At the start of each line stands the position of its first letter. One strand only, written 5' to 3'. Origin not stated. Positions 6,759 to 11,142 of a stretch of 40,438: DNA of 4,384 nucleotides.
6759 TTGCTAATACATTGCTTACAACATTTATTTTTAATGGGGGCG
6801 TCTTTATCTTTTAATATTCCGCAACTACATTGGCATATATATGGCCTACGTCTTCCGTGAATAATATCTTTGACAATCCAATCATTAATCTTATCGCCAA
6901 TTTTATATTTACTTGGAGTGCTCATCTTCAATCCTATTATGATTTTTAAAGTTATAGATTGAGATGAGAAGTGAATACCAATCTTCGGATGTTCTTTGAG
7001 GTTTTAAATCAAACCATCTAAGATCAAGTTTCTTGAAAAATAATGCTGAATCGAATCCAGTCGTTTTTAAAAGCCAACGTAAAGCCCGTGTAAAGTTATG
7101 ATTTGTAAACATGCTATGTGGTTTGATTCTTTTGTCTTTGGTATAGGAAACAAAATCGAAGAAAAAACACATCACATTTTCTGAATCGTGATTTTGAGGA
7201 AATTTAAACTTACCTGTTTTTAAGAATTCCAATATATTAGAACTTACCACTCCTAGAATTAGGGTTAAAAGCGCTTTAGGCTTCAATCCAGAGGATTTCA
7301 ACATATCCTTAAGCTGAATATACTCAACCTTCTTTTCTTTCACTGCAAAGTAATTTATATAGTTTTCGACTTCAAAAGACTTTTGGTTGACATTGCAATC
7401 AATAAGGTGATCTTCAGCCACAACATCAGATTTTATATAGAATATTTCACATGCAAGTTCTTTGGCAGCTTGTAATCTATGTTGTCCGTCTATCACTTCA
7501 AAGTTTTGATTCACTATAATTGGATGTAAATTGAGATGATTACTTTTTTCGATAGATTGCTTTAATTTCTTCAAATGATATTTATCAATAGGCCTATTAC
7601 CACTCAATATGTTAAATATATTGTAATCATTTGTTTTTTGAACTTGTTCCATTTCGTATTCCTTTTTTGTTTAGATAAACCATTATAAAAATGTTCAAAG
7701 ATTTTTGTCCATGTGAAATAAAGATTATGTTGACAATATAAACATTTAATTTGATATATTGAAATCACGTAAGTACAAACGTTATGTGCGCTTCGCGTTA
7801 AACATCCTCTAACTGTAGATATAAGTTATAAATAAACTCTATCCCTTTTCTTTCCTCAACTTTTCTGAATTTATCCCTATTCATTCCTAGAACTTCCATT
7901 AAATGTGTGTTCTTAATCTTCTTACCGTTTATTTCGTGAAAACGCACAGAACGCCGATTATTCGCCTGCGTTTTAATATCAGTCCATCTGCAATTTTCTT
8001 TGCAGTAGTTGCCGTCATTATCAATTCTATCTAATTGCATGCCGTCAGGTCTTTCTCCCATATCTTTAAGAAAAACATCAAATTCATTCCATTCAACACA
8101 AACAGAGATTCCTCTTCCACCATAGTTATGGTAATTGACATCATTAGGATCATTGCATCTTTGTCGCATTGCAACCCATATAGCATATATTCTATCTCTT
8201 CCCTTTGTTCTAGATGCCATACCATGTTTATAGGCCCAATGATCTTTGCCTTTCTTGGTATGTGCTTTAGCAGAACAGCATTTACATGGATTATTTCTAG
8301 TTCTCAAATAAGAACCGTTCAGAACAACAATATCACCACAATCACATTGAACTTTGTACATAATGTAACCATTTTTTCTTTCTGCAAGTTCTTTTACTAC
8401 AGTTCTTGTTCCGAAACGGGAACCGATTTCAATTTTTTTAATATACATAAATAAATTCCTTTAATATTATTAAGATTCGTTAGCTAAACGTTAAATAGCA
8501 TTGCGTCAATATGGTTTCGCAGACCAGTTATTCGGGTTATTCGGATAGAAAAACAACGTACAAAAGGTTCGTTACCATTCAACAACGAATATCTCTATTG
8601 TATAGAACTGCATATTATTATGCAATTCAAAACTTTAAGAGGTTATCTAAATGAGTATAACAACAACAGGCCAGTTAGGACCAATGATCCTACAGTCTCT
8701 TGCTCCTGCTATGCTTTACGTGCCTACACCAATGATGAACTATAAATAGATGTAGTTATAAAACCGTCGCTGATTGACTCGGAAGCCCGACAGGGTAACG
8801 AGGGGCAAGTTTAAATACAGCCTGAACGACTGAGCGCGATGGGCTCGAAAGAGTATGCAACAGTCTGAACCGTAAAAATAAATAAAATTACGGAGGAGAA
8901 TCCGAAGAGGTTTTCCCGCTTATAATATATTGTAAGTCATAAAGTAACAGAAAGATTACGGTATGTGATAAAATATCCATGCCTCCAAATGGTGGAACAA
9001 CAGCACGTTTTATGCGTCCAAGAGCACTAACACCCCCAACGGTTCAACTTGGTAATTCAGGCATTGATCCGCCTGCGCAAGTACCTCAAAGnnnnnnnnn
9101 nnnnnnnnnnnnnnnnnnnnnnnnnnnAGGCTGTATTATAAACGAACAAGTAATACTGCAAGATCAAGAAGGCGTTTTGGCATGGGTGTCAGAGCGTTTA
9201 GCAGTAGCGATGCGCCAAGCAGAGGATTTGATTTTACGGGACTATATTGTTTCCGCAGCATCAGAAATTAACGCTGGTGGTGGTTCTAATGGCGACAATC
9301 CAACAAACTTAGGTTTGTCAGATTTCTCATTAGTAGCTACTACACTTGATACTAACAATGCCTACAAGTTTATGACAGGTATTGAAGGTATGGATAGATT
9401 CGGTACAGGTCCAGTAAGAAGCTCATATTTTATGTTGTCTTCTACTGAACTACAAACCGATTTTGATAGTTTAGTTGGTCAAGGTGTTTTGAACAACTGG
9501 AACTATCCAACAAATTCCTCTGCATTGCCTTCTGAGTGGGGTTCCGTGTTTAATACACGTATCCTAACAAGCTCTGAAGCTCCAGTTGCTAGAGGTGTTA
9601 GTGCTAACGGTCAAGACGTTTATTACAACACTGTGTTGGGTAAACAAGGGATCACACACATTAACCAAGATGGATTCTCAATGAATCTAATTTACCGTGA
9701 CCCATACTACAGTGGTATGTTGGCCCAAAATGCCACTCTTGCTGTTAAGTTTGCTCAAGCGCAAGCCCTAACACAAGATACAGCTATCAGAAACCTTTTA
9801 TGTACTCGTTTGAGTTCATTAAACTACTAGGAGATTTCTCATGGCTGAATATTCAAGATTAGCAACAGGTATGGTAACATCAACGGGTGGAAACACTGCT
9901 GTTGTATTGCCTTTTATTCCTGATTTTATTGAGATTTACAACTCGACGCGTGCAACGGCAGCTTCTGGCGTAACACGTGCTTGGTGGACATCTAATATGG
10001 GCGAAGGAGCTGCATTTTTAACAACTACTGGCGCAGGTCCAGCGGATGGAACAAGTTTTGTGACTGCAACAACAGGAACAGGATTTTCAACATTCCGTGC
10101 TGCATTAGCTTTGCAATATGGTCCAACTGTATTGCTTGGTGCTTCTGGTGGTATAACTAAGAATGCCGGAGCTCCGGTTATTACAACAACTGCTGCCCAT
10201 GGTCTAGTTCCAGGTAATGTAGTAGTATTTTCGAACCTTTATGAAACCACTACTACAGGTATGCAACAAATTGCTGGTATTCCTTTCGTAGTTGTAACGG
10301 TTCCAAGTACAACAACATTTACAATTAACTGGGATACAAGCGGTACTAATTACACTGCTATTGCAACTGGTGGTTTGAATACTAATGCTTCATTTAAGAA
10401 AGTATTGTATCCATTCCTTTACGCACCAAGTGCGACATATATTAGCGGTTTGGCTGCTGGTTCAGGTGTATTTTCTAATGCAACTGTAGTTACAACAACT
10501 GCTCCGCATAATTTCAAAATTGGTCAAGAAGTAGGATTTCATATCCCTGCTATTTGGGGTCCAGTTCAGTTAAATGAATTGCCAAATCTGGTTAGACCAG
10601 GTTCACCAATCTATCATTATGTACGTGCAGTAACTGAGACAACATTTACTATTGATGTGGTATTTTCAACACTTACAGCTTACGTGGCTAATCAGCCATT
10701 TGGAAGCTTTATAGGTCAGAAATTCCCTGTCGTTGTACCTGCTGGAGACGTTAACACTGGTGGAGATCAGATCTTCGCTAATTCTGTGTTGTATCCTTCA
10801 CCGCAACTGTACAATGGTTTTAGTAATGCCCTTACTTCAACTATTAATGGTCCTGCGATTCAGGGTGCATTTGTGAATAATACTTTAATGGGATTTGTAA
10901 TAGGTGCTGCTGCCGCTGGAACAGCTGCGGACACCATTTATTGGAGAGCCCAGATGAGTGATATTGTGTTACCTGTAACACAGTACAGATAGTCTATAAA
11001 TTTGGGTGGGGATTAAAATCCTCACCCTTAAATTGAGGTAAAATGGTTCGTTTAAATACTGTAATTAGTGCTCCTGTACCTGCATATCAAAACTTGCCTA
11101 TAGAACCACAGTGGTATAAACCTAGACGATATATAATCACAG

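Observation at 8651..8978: Major capsid gene interrupted by a compact, ORF-less, structured insert with group I intron hallmarks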

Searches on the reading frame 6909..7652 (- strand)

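Call 43: search_protein_families(library=pfam, proteins=[window:6909-7652:-], max_evalue=0.1)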
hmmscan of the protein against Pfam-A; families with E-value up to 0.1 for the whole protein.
window:6909-7652:- (247 aa): 3 families
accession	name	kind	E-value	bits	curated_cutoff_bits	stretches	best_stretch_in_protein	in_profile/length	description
PF03235.19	GmrSD_N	-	0.00016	22.3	33.2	1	25-186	26-182/199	GmrSD restriction endonuclease, N-terminal domain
PF11446.13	DUF2897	-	0.0039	17.5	25.2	1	129-157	9-37/54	Protein of unknown function (DUF2897)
PF02195.25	ParB_N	-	0.042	14.3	26.3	1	20-67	20-69/95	ParB N-terminal domain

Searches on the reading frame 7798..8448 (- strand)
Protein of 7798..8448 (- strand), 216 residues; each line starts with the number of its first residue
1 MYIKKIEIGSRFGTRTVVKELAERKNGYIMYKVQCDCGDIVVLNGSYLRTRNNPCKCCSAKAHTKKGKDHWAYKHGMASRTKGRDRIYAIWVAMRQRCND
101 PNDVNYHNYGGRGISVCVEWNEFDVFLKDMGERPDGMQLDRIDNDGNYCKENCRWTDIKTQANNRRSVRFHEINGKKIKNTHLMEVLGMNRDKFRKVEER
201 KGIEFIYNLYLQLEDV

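Call 43: search_protein_families(library=pfam, proteins=[window:7798-8448:-], max_evalue=0.1)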
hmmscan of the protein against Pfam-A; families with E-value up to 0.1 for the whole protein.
window:7798-8448:- (216 aa): 0 families

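Call 46: search_protein_families(library=phrogs, proteins=[window:7798-8448:-], max_evalue=0.01)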
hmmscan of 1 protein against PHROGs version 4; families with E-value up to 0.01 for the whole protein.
window:7798-8448:- (216 aa): 6 families
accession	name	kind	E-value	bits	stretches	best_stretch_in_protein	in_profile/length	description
phrog_374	-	DNA, RNA and nucleotide metabolism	1.3e-57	197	1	5-193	195-383/617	HNH endonuclease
phrog_3377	-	DNA, RNA and nucleotide metabolism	5.3e-42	144.9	1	77-196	4-125/196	HNH endonuclease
phrog_8790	-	DNA, RNA and nucleotide metabolism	5e-39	135.7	1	79-202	17-143/241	restriction endonuclease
phrog_2081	-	DNA, RNA and nucleotide metabolism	5.9e-29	102.5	1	80-181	96-211/433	HNH endonuclease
phrog_953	-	DNA, RNA and nucleotide metabolism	2.5e-16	61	1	83-156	220-296/420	HNH endonuclease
phrog_4578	-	DNA, RNA and nucleotide metabolism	7.7e-05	23.6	1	126-166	19-60/130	HNH endonuclease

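Call 47: search_protein_families(library=ncbifam, proteins=[window:7798-8448:-], max_evalue=0.1)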
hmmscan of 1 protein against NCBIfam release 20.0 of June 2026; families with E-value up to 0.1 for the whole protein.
window:7798-8448:- (216 aa): 0 families

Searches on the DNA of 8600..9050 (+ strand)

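Call 4: search_rna_families(source=window, start=8600, end=9050, threshold=evalue, max_evalue=10, show_alignments=5)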
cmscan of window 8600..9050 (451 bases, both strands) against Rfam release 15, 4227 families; matches with E-value up to 10: 1.
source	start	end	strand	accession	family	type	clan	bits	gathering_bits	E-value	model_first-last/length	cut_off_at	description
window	8732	8827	+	RF00292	snoTBR5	Gene; snRNA; snoRNA; CD-box;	-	13.3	44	2.5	1-94/94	no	Small nucleolar RNA TBR5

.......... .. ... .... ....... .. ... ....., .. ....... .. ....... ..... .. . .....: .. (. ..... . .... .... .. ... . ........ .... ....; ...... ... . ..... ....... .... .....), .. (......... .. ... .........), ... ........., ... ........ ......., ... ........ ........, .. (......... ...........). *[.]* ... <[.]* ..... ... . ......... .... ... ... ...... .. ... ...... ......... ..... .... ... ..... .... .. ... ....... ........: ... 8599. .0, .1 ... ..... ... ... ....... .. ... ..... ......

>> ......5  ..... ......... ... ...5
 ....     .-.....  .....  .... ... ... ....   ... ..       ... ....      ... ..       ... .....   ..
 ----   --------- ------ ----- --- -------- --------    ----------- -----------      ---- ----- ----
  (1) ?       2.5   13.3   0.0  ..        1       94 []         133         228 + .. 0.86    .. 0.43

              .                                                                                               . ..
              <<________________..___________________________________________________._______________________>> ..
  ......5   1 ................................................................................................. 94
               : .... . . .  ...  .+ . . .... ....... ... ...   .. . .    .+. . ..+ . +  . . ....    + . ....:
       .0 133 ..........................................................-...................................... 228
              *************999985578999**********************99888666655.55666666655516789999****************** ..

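Call 20: search_dna_similar(query=window:8744-8954:+, collection=phages, mode=distant, max_evalue=10)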
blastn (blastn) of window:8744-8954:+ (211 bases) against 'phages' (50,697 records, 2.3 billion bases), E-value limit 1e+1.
Records with a match: 9; places in all: 9; records where one place covers at least 80% of the query: 0.
Best place of each record, by identity: >=99% 4; 95-99% 2; 90-95% 1; 80-90% 2.
By first word of the organism name: Escherichia 4; Bacteriophage 1; phage 1; bajarodcaudo 1; Pseudanabaena 1; Staphylococcus 1.
By host as written in the record: - 3; Escherichia sp. 3; Peromyscus fraterculus 1; Pseudanabaena sp. KCZY-C8 1; Staphylococcus sp. 1.
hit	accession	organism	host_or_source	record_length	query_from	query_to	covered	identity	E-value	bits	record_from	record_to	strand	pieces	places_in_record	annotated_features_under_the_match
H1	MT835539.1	Bacteriophage sp.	human fecal samples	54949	59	88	14%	93.3%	5e-3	46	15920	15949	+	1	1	record has no annotation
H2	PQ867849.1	phage HSd1-k141_2165608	Crassostrea hongkongensis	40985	101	131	15%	87.1%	7e-1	39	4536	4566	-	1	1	hypothetical protein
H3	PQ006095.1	bajarodcaudo virus 4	Peromyscus fraterculus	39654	130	157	13%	89.3%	2e+0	38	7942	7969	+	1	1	hypothetical protein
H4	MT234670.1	Pseudanabaena phage PA-SR01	Pseudanabaena sp. KCZY-C8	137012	107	128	10%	95.5%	8e+0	37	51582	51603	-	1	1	hypothetical protein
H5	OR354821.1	Staphylococcus phage Alsa_2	Staphylococcus sp.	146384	131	152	10%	95.5%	8e+0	37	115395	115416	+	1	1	hypothetical protein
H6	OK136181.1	Escherichia phage 18-1-2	marmot respiratory tract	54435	180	199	9%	100.0%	2e+0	37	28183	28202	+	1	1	hypothetical protein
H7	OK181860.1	Escherichia phage 19-1-2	Escherichia sp.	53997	180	199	9%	100.0%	2e+0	37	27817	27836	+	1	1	hypothetical protein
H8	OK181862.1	Escherichia phage 24-2-1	Escherichia sp.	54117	180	199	9%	100.0%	2e+0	37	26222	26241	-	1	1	hypothetical protein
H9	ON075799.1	Escherichia phage vB_EcoM_TH18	Escherichia sp.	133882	180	199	9%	100.0%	2e+0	37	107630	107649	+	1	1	hypothetical protein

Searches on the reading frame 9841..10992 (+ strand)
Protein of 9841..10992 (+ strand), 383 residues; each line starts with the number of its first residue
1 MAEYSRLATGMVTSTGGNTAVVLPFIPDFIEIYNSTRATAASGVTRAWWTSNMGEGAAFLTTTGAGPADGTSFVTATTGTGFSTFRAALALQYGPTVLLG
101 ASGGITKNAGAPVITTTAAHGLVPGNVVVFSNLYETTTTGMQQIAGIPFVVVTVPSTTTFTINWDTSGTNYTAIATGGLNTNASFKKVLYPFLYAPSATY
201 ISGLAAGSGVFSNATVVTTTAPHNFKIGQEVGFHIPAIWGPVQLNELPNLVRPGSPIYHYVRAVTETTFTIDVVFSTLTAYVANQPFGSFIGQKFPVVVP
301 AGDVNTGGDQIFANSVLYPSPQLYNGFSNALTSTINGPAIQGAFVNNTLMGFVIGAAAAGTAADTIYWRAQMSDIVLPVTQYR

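Call 43: search_protein_families(library=pfam, proteins=[window:9841-10992:+], max_evalue=0.1)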
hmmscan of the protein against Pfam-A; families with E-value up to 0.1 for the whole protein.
window:9841-10992:+ (383 aa): 2 families
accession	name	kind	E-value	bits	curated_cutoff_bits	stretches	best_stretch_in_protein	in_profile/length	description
PF16190.11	E1_FCCH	-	9.6e-06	26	29.5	1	117-179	11-65/70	Ubiquitin-activating enzyme E1 FCCH domain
PF12195.14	End_beta_barrel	-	0.021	15.2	35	1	101-163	6-72/83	Beta barrel domain of bacteriophage endosialidase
